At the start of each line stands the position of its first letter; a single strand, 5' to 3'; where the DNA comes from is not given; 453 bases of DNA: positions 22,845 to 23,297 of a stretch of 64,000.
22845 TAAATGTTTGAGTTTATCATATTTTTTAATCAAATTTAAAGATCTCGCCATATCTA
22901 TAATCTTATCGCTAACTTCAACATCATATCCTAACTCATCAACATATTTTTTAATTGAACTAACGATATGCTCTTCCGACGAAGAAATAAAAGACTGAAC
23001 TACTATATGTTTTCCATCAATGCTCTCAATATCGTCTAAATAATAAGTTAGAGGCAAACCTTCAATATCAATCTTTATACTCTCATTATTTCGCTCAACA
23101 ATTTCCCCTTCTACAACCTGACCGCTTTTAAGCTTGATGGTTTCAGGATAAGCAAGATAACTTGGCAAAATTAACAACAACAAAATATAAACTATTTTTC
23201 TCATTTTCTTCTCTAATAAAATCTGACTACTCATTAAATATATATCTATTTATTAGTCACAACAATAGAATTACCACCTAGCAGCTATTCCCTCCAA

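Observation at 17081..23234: Secretome island: two paralogous secreted TPR proteins sharing a novel N-terminal domain, flanking a ClpA-like AAA+ ATPase and a secreted ankyrin protein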

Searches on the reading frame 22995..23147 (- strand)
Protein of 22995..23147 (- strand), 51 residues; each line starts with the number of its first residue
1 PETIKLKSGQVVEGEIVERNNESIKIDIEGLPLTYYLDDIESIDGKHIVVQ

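Call 25: search_protein_representatives(alignment_id=A1)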
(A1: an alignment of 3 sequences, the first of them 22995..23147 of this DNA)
Query: 3 sequences, 51 profile positions. Proteins with E-value up to 0.001 (for the whole library): 1753; up to 1e-10: 471; up to 1e-30: 0. The best 150 are listed.
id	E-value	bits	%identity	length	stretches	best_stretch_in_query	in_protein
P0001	7.1e-26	105.8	-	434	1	1-51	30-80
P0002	1.1e-25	105.2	-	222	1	2-49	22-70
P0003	2.3e-25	104.2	-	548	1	1-51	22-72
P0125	2.3e-20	88.2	-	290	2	2-46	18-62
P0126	9.0e-18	79.9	-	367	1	2-49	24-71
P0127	1.1e-17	79.6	-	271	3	2-44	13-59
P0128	1.1e-17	79.6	-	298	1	1-50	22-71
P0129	1.2e-17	79.5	-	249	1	2-47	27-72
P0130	2.2e-17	78.6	-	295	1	2-49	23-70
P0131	2.2e-17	78.6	-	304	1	2-47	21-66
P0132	3.6e-17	77.9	-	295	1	2-48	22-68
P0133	5.6e-17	77.3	-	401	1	1-47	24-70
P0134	5.8e-17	77.3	-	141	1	2-48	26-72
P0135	1.0e-16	76.5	-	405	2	2-49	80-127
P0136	1.1e-16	76.4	-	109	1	2-48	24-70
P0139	1.5e-16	75.9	-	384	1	2-49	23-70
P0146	2.9e-16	75.0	-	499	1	2-48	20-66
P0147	3.6e-16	74.7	-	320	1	2-47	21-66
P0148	3.9e-16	74.6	-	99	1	2-43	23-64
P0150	4.6e-16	74.4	-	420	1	2-47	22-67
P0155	5.7e-16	74.1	-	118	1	2-50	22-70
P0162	9.0e-16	73.4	-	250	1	2-46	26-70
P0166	1.2e-15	73.1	-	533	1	2-50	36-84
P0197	6.7e-15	70.7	-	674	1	2-49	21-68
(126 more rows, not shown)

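Call 43: search_solved_structures(query=A3, max_evalue=10, show_alignments=3)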
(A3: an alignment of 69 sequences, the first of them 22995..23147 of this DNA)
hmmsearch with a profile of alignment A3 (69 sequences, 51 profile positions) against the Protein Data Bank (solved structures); distinct sequences matched with E-value up to 10: 6.
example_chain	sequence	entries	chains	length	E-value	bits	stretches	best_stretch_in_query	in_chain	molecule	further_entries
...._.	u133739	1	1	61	0.019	17.8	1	4-45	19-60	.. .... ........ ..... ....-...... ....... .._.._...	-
6y3z_C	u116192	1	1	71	0.54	13.2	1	4-22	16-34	Enhancer of mRNA-decapping protein 3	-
6qdv_h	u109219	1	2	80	1.1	12.2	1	3-17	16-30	Small nuclear ribonucleoprotein Sm D1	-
5xjq_A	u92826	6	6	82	1.2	12.1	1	3-17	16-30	Small nuclear ribonucleoprotein Sm D1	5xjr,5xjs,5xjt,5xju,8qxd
4pjo_C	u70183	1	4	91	1.3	12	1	3-17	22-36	Small nuclear ribonucleoprotein Sm D1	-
4uir_A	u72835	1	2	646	3.7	10.5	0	8-26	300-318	OLEATE HYDRATASE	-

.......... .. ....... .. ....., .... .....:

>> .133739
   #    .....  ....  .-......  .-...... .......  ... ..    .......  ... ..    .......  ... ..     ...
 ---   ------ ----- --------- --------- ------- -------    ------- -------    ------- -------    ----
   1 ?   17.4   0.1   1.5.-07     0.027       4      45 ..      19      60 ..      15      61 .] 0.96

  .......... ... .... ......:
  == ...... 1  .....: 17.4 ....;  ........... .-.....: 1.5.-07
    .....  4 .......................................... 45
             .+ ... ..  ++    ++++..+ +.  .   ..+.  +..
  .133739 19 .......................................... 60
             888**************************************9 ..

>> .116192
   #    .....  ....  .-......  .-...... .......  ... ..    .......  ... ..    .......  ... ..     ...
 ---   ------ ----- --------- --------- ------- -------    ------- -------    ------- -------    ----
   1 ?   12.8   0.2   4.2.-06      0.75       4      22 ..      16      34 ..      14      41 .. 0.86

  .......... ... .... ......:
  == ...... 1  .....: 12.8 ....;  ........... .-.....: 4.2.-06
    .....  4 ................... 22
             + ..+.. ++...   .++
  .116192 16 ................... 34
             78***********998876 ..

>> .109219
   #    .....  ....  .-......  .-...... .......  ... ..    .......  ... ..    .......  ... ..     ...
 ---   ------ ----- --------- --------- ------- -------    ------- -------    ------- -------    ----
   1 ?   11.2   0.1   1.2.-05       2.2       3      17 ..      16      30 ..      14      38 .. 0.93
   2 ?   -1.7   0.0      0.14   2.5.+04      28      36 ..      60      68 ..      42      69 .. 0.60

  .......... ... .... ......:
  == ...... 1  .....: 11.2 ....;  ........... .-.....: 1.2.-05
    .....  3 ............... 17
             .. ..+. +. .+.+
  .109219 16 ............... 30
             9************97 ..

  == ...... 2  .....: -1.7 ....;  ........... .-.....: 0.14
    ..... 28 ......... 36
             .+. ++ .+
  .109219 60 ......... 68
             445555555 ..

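Call 47: predict_structure(alignment_id=A3)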
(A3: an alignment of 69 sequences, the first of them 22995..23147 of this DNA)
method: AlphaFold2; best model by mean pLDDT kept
length: 51 residues; sequences in the alignment: 69
mean_pLDDT: 91.7   pTM: 0.66
mean pLDDT of the five models: 91.7, 91.1, 90.3, 90.1, 87.8
residues with pLDDT >= 90: 45; 70-90: 4; 50-70: 2; < 50: 0
segments of 3 or more residues with pLDDT < 50: none
pLDDT, mean of each block of 10 residues (from residue 1): 93 94 94 94 88 58
secondary structure, 60 per line:
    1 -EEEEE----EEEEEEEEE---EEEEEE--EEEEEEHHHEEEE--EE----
elements in order: E2-6 E11-19 E23-28 E31-36 E40-43

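Call 53: fold_search(model_id=the predicted structure, library=pdb)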
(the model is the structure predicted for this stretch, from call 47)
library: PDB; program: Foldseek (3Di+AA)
matches with E <= 10: 731; with E <= 0.001: 0
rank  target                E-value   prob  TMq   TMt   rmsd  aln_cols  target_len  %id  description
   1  4nl2_B                2.4e-03  1.00  0.81  0.58   4.0        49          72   22  Crystal Structure of Listeria monocytogenes Hfq (released 2014-09-10)
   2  4noy_E                4.7e-03  1.00  0.80  0.58   4.0        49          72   22  Crystal structure of Listeria monocytogenes Hfq F43W (released 2014-09-10)
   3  4nl2_C                5.0e-03  1.00  0.81  0.56   4.9        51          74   22  Crystal Structure of Listeria monocytogenes Hfq (released 2014-09-10)
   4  6gwk_C                5.6e-03  1.00  0.81  0.60   0.7        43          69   26  The crystal structure of Hfq from Caulobacter crescentus (released 2019-05-22)
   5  4noy_B                5.6e-03  1.00  0.80  0.59   4.1        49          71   22  Crystal structure of Listeria monocytogenes Hfq F43W (released 2014-09-10)
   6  4nl2_F                6.3e-03  1.00  0.81  0.56   4.9        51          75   22  Crystal Structure of Listeria monocytogenes Hfq (released 2014-09-10)
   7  4noy_A                6.3e-03  1.00  0.80  0.57   5.0        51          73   22  Crystal structure of Listeria monocytogenes Hfq F43W (released 2014-09-10)
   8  4nl3_A                6.7e-03  1.00  0.80  0.58   5.0        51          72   22  Crystal Structure of Listeria monocytogenes Hfq in complex with U6 RNA (released 2014-09-10)
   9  4nl2_A                8.5e-03  1.00  0.80  0.57   4.9        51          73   22  Crystal Structure of Listeria monocytogenes Hfq (released 2014-09-10)
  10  4nl3_B                9.1e-03  1.00  0.81  0.59   4.1        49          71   22  Crystal Structure of Listeria monocytogenes Hfq in complex with U6 RNA (released 2014-09-10)
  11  6gwk_X                1.0e-02  1.00  0.82  0.63   5.0        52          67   21  The crystal structure of Hfq from Caulobacter crescentus (released 2019-05-22)
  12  6gwk_M                1.1e-02  1.00  0.81  0.63   0.6        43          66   26  The crystal structure of Hfq from Caulobacter crescentus (released 2019-05-22)
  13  4noy_F                1.2e-02  1.00  0.81  0.56   4.9        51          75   22  Crystal structure of Listeria monocytogenes Hfq F43W (released 2014-09-10)
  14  6gwk_B                1.2e-02  1.00  0.80  0.54   0.7        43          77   26  The crystal structure of Hfq from Caulobacter crescentus (released 2019-05-22)
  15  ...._MODEL_1_A        1.2e-02  1.00  0.81  0.68   1.2        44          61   32  NMR solution structure of the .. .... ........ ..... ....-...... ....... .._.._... (released 2023-03-22)
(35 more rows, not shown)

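Call 62: list_cluster_members(proteins=[P0125, P0126, P0128, P0129, P0133, P0139, P0146, P0150, P0166, P0197])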
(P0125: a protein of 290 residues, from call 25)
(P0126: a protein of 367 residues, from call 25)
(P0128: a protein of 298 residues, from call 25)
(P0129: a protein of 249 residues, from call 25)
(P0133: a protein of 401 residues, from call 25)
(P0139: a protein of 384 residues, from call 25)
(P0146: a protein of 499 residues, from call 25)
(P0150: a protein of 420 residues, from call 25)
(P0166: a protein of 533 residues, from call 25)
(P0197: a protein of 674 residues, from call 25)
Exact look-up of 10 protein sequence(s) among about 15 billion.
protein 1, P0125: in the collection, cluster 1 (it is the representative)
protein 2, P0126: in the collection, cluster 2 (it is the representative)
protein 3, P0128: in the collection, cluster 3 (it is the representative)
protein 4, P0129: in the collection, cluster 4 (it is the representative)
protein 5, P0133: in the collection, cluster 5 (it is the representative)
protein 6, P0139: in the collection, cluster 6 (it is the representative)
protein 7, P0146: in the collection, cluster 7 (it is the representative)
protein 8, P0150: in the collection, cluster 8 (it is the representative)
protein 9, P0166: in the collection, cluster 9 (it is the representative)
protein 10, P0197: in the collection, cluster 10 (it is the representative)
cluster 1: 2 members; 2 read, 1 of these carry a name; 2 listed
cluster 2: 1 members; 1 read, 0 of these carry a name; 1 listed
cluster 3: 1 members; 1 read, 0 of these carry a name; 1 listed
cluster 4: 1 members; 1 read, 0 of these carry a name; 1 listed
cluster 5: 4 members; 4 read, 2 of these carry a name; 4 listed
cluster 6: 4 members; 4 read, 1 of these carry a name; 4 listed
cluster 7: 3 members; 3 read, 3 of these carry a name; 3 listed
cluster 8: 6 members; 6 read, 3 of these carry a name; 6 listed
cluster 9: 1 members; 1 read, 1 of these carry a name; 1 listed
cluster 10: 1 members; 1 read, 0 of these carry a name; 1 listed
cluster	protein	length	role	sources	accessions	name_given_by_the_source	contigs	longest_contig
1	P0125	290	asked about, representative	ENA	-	-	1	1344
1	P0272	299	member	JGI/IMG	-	hypothetical protein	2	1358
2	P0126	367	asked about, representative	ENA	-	-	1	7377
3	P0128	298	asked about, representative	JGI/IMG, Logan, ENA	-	-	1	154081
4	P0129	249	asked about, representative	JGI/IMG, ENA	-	-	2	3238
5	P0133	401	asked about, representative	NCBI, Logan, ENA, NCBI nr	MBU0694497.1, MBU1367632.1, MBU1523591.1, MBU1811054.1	MAG: tetratricopeptide repeat protein [Candidatus Omnitrophica bacterium] | tetratricopeptide repeat protein [Candidatus Omnitrophota bacterium]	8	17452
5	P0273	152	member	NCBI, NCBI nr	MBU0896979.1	MAG: tetratricopeptide repeat protein, partial [Candidatus Omnitrophica bacterium] | tetratricopeptide repeat protein [Candidatus Omnitrophota bacterium]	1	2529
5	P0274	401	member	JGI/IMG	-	-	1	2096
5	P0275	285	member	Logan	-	-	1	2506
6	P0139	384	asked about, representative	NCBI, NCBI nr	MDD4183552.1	MAG: DUF6263 family protein [Candidatus Omnitrophica bacterium] | DUF6263 family protein [Candidatus Omnitrophota bacterium]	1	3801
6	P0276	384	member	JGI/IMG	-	-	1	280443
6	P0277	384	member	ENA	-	-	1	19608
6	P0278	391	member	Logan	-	-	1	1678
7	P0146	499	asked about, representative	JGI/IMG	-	tetratricopeptide (TPR) repeat protein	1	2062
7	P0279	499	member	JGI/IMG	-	tetratricopeptide (TPR) repeat protein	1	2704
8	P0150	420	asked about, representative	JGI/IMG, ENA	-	tetratricopeptide (TPR) repeat protein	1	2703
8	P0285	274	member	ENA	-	-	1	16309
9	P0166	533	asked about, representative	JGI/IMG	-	tetratricopeptide (TPR) repeat protein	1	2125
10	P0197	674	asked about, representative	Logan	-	-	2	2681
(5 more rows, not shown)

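Call 64: find_encoding_contigs(protein=P0128, flank=10000, max_places=1)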
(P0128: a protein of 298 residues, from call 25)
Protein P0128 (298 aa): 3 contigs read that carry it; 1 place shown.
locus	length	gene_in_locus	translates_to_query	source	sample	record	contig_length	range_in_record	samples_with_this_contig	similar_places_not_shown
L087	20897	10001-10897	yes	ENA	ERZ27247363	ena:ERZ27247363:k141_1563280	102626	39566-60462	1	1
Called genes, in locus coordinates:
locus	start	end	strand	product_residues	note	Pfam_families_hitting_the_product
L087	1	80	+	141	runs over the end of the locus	PF01475:FUR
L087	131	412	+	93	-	PF04023:FeoA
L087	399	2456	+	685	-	PF01926:MMR_HSR1, PF02421:FeoB_N, PF17910:FeoB_Cyto, PF07670:Gate, PF07664:FeoB_C, PF07670:Gate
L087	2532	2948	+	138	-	PF01475:FUR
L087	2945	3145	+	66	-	PF10055:DUF2292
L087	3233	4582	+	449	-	PF04966:OprB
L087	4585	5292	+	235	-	PF02683:DsbD_TM, PF13386:DsbD_2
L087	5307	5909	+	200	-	PF25063:ARM_TT21_C, PF13424:TPR_12 (weak), PF00515:TPR_1, PF07719:TPR_2, PF13181:TPR_8 (weak), PF13371:TPR_9 (weak), PF13432:TPR_16, PF13414:TPR_11, +8 more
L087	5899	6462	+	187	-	-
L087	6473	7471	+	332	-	PF01297:ZnuA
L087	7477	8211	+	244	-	PF13175:AAA_15 (faint), PF00005:ABC_tran, PF02463:SMC_N (faint), PF13304:AAA_21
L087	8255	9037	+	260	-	PF00950:ABC-3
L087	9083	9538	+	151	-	-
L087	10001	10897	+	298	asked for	PF13424:TPR_12, PF00515:TPR_1, PF13414:TPR_11, PF13432:TPR_16, PF00515:TPR_1, PF07719:TPR_2, PF13424:TPR_12, PF00515:TPR_1, +26 more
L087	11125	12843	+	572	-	PF00023:Ank (faint), PF13606:Ank_3 (faint), PF13637:Ank_4 (faint), PF13857:Ank_5 (faint), PF23745:ANK_LRRK2 (faint), PF12796:Ank_2 (weak), PF12796:Ank_2, PF13414:TPR_11 (weak), +5 more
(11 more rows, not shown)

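Call 65: find_encoding_contigs(protein=P0133, flank=8000, max_places=2)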
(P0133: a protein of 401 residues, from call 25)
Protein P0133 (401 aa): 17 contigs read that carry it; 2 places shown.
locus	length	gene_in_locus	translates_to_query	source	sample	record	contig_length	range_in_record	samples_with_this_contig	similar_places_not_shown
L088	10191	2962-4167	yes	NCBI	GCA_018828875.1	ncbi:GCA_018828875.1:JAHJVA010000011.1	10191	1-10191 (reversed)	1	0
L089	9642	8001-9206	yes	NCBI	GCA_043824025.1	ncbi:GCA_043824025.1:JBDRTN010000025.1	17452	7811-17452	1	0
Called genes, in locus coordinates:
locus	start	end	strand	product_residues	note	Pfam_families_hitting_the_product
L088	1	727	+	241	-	PF00155:Aminotran_1_2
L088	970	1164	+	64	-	PF09957:VapB_antitoxin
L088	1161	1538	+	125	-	PF01850:PIN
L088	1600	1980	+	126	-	-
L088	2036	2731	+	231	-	PF13828:DUF4190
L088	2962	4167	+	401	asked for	PF00515:TPR_1, PF13424:TPR_12, PF13414:TPR_11, PF00515:TPR_1, PF13181:TPR_8, PF13414:TPR_11, PF13432:TPR_16, PF00515:TPR_1, +26 more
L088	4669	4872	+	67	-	PF15919:HicB_lk_antitox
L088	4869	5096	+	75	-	PF07927:HicA_toxin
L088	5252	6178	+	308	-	PF00056:Ldh_1_N, PF02866:Ldh_1_C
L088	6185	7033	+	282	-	PF05681:Fumerase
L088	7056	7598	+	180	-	PF05683:Fumerase_C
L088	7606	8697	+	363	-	PF00871:Acetate_kinase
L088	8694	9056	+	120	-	PF02261:Asp_decarbox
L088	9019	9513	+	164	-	PF01327:Pep_deformylase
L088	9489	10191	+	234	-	PF04166:PdxA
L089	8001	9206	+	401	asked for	PF00515:TPR_1, PF13424:TPR_12, PF13414:TPR_11, PF00515:TPR_1, PF13181:TPR_8, PF13414:TPR_11, PF13432:TPR_16, PF00515:TPR_1, +26 more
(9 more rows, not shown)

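Call 68: find_related_loci(query=window:22995-23147:-, collection=metagenome_contigs, flank=10000)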
Query window:22995-23147:- (51 aa) in metagenome_contigs; peptide patterns used: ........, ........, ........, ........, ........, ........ (x = any residue, [..] = any of these).
600 stretches matched a pattern (row limit reached: there are more); 5 encode a relative of the query (tblastn E <= 1e-3); 5 distinct loci.
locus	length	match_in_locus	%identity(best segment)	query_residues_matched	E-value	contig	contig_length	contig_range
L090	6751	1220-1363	69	1-48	5e-20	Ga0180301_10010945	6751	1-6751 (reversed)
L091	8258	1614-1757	69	1-48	2e-19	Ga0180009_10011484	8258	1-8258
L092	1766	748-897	56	1-50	9e-17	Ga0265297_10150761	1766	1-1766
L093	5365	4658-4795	50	2-47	9e-11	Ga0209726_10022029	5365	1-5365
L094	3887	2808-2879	63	6-29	6e-6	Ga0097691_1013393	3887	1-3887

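Call 83: find_encoding_contigs(protein=P0285, flank=8000, max_places=1)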
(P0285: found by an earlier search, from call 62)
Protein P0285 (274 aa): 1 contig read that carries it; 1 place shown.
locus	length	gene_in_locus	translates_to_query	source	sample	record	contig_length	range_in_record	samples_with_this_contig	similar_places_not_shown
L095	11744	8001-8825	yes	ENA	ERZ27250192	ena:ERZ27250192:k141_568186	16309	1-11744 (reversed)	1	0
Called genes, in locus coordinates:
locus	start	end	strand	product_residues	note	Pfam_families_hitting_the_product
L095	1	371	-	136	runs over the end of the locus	PF02033:RBFA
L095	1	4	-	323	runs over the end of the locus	PF01368:DHH, PF02272:DHHA1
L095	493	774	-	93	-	PF04456:DUF503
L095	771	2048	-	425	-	PF01743:PolyA_pol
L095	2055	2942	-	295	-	PF02899:Phage_int_SAM_1, PF13495:Phage_int_SAM_4 (weak), PF00589:Phage_integrase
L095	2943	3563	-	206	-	PF00753:Lactamase_B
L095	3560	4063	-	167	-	-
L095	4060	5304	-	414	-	PF01653:DNA_ligase_aden, PF03120:OB_DNA_ligase, PF03119:DNA_ligase_ZBD (weak), PF12826:HHH_2, PF00533:BRCT, PF12738:PTCB-BRCT (weak)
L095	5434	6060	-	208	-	PF22745:Nlig-Ia, PF01653:DNA_ligase_aden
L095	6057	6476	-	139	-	PF12850:Metallophos_2 (weak)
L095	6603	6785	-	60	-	PF00149:Metallophos, PF12850:Metallophos_2 (weak)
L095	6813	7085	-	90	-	PF00708:Acylphosphatase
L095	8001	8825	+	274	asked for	PF13432:TPR_16 (weak), PF13431:TPR_17 (weak), PF00515:TPR_1, PF07719:TPR_2, PF13181:TPR_8 (weak), PF13414:TPR_11, PF13414:TPR_11, PF13431:TPR_17 (weak), +5 more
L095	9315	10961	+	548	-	PF09925:DUF2157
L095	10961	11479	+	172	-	PF14345:GDYXXLXY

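Call 84: find_encoding_contigs(protein=P0276, flank=10000, max_places=1)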
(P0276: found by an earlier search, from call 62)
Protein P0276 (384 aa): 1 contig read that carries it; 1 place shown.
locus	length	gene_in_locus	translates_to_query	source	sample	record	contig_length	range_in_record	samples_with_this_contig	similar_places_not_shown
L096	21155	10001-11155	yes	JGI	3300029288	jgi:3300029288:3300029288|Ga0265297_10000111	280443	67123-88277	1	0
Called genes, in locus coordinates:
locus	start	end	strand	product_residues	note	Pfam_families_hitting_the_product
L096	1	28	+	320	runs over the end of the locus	PF01078:Mg_chelatase (weak), PF00005:ABC_tran, PF13304:AAA_21 (faint), PF08352:oligo_HPY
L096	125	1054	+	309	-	PF03783:CsgG, PF13036:LpoB (weak), PF16538:FlgT_C (faint)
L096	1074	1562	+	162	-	PF17200:sCache_2 (weak), PF08269:dCache_2 (weak)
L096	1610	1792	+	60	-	-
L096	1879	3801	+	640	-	PF00005:ABC_tran, PF02463:SMC_N (faint), PF03193:RsgA_GTPase (faint), PF13476:AAA_23 (faint), PF13555:AAA_29 (faint), PF01926:MMR_HSR1 (faint), PF12848:ABC_tran_Xtn, PF00005:ABC_tran, +1 more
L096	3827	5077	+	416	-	PF16491:Peptidase_M48_N, PF01435:Peptidase_M48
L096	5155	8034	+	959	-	PF03797:Autotransporter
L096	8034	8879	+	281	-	-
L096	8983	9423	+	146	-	-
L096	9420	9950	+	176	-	PF09695:YtfJ_HI0045 (weak), PF00578:AhpC-TSA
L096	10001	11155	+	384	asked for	PF19777:DUF6263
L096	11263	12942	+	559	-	PF02554:CstA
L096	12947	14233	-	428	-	PF01943:Polysacc_synt, PF13440:Polysacc_synt_3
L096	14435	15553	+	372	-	PF00232:Glyco_hydro_1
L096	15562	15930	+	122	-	PF06252:GemA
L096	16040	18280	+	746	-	PF13424:TPR_12 (faint), PF24575:TPR_Slam (faint), PF14559:TPR_19 (weak), PF12895:ANAPC3 (weak), PF14559:TPR_19, PF23914:TPR_CcmH_CycH (weak), PF13432:TPR_16 (weak), PF14559:TPR_19 (weak), +10 more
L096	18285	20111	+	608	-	PF13506:Glyco_transf_21, PF00535:Glycos_transf_2, PF13641:Glyco_tranf_2_3, PF13632:Glyco_trans_2_3, PF03552:Cellulose_synt (weak)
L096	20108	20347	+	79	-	-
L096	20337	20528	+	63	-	-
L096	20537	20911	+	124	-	PF00072:Response_reg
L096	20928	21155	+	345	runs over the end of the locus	PF13379:NMT1_2, PF09084:NMT1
